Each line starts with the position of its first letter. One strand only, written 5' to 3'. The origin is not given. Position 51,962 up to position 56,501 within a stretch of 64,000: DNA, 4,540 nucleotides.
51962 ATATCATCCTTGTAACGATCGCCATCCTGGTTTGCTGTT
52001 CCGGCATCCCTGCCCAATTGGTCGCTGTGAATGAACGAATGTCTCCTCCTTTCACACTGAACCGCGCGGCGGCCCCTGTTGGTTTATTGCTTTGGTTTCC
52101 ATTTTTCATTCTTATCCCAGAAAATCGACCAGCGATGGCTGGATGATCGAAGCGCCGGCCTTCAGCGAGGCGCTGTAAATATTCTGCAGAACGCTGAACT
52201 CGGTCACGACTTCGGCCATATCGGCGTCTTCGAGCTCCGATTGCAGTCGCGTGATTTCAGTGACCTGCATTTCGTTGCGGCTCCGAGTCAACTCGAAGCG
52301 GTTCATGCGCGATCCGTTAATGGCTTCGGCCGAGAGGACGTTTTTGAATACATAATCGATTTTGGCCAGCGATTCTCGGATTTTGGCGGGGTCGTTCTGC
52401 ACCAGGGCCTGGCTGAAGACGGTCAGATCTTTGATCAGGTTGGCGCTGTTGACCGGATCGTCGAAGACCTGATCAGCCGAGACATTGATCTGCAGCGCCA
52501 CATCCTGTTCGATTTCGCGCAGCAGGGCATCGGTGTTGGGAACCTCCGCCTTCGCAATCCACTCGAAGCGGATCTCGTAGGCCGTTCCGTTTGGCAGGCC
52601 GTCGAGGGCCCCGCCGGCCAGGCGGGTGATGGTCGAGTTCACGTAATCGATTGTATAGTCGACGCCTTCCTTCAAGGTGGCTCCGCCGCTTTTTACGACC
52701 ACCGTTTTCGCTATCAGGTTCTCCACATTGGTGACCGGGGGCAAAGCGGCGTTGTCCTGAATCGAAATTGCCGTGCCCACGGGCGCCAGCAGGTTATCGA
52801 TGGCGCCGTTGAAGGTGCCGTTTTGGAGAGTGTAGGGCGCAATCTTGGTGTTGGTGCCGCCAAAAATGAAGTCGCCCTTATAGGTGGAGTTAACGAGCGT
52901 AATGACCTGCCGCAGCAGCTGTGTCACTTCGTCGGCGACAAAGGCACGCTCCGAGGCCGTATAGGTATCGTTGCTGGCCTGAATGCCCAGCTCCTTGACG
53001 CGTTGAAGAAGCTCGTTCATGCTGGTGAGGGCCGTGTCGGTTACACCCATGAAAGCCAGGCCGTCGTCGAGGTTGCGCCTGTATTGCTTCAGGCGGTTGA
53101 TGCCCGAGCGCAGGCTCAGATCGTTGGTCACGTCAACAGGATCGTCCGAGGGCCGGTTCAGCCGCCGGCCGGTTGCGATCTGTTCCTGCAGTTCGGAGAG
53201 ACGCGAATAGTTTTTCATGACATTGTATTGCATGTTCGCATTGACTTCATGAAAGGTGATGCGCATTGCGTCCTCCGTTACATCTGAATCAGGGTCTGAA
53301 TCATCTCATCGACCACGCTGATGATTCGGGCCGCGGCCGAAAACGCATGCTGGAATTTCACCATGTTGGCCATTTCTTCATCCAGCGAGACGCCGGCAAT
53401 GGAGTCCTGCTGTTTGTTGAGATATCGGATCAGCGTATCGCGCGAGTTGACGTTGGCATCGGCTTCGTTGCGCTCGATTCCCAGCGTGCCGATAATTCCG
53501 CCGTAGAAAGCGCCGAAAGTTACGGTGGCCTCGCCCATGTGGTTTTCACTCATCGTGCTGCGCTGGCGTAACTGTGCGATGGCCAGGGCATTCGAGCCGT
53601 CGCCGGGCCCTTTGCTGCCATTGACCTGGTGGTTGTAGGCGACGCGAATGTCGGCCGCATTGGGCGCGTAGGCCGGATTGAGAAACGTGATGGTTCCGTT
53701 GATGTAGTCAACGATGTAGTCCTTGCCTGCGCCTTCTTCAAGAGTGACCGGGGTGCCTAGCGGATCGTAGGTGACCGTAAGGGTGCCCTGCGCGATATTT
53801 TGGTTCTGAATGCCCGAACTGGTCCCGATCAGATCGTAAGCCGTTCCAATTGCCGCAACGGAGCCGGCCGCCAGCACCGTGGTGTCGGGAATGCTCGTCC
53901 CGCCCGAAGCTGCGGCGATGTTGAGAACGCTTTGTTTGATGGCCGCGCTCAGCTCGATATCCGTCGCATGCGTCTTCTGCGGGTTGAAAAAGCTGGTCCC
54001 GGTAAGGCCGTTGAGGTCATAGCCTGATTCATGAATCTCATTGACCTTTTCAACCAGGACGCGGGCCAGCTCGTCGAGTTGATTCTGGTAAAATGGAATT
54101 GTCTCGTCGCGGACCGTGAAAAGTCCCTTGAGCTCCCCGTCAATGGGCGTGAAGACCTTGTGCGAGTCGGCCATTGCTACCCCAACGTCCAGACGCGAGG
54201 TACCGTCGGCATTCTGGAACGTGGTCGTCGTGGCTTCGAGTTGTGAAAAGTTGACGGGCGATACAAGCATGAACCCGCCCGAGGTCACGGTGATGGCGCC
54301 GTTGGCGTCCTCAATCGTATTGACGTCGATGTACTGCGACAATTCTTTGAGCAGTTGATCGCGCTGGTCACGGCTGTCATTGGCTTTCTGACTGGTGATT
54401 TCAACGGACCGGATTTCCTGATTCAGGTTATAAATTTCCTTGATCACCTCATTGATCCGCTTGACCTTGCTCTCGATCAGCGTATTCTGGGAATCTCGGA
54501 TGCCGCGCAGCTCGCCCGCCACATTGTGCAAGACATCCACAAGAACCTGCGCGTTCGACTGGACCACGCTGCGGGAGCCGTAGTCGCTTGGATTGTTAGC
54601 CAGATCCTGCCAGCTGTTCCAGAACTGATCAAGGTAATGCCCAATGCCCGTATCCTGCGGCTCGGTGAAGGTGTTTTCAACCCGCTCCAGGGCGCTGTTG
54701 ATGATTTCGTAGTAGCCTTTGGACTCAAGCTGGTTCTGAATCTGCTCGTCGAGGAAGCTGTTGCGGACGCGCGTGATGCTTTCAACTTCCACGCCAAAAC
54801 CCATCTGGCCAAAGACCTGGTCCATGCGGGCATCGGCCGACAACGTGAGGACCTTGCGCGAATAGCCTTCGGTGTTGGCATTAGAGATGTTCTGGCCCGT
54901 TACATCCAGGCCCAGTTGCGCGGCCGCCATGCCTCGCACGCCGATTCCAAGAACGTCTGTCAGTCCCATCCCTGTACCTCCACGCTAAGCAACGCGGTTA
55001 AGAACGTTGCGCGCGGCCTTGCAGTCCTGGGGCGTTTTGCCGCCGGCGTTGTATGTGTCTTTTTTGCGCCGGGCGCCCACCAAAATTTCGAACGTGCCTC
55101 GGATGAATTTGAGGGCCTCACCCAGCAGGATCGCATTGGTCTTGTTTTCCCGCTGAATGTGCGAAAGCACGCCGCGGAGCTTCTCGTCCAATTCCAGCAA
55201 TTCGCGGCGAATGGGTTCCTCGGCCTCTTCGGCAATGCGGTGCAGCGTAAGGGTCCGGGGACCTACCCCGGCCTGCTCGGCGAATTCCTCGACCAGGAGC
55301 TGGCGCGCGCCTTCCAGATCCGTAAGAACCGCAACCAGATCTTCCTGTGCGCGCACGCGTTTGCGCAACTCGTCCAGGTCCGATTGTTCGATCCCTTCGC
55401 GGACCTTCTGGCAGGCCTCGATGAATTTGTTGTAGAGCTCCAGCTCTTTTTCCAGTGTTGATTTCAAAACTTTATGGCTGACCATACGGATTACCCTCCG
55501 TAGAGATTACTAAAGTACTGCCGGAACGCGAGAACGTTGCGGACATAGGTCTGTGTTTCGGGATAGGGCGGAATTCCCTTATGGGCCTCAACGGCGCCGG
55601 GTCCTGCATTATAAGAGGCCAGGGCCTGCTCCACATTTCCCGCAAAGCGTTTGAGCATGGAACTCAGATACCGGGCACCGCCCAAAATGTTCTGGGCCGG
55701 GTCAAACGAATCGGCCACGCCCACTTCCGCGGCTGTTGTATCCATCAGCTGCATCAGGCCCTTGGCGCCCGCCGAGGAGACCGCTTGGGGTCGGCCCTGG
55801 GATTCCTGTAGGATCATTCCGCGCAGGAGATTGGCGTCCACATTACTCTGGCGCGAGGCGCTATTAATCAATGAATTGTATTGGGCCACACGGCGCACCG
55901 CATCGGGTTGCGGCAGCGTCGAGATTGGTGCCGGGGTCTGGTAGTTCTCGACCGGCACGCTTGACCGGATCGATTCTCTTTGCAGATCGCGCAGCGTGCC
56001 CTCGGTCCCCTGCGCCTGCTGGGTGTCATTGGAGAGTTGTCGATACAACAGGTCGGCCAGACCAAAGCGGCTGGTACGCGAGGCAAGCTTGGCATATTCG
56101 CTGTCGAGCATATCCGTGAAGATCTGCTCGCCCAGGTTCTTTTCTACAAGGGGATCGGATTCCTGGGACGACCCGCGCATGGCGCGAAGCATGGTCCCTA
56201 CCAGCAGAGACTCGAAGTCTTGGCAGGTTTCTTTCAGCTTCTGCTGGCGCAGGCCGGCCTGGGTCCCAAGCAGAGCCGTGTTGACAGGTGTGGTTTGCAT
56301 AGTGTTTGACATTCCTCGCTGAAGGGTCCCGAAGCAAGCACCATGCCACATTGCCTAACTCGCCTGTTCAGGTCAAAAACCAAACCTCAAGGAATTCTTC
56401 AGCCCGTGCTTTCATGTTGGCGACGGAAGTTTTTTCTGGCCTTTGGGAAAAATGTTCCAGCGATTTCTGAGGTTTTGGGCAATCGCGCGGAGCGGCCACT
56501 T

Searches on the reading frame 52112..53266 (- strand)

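Call 72: search_protein_families(library=pfam, proteins=[window:52112-53266:-], max_evalue=0.00001)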
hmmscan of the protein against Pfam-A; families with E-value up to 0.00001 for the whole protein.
window:52112-53266:- (384 aa): 2 families
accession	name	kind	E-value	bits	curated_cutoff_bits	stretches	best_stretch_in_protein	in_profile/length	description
PF00669.25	Flagellin_N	-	1.7e-25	90.1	26.6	1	9-140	7-139/139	Bacterial flagellin N-terminal helical region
PF00700.27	Flagellin_C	-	3.3e-06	27.8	23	1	301-382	2-85/86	Bacterial flagellin C-terminal helical region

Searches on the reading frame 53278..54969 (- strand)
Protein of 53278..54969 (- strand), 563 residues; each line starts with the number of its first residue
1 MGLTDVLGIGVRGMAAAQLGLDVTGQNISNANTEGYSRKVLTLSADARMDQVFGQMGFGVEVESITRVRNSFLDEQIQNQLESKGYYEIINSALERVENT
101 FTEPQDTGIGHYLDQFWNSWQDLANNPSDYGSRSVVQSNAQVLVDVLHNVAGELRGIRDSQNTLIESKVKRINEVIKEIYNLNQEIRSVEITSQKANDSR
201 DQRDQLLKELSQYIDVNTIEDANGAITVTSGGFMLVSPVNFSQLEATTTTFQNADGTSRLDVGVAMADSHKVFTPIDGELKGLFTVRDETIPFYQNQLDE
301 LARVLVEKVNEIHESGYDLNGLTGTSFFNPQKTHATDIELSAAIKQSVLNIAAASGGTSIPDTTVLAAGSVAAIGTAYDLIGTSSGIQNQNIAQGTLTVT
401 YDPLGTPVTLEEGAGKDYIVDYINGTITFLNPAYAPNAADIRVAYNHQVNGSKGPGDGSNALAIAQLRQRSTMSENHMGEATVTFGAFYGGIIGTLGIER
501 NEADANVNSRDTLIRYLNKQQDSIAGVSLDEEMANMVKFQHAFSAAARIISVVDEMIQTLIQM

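Call 72: search_protein_families(library=pfam, proteins=[window:53278-54969:-], max_evalue=0.00001)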
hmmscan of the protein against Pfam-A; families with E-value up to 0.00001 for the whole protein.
window:53278-54969:- (563 aa): 3 families
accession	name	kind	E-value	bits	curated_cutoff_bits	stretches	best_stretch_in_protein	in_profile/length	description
PF22638.1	FlgK_D1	-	2.7e-63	214.1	28.6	1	94-328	1-233/233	Flagellar hook-associated protein FlgK helical domain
PF06429.18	Flg_bbr_C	-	1.1e-11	44.5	23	1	525-563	8-46/46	Flagellar basal body rod FlgEFG protein C-terminal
PF00460.25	Flg_bb_rod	-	8.8e-07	29.2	20.7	1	9-36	3-30/31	Flagella basal body rod protein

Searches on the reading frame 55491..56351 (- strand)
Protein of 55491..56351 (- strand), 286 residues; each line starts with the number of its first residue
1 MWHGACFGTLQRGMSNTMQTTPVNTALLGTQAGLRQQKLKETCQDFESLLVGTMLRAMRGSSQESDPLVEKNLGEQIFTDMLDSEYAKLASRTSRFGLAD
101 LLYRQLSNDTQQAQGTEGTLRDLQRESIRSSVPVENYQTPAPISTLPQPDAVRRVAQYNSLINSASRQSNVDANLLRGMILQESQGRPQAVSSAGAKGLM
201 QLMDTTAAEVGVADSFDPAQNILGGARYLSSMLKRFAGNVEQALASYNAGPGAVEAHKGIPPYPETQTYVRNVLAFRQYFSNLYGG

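Call 72: search_protein_families(library=pfam, proteins=[window:55491-56351:-], max_evalue=0.00001)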
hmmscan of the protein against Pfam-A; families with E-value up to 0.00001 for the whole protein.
window:55491-56351:- (286 aa): 2 families
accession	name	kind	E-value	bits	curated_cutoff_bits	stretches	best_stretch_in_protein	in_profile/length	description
PF01464.25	SLT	-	4.5e-27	94.4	21.3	1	161-259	2-106/117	Transglycosylase SLT domain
PF10135.14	Rod-binding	-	1.2e-12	48.6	25.1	1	57-105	2-51/51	Rod binding protein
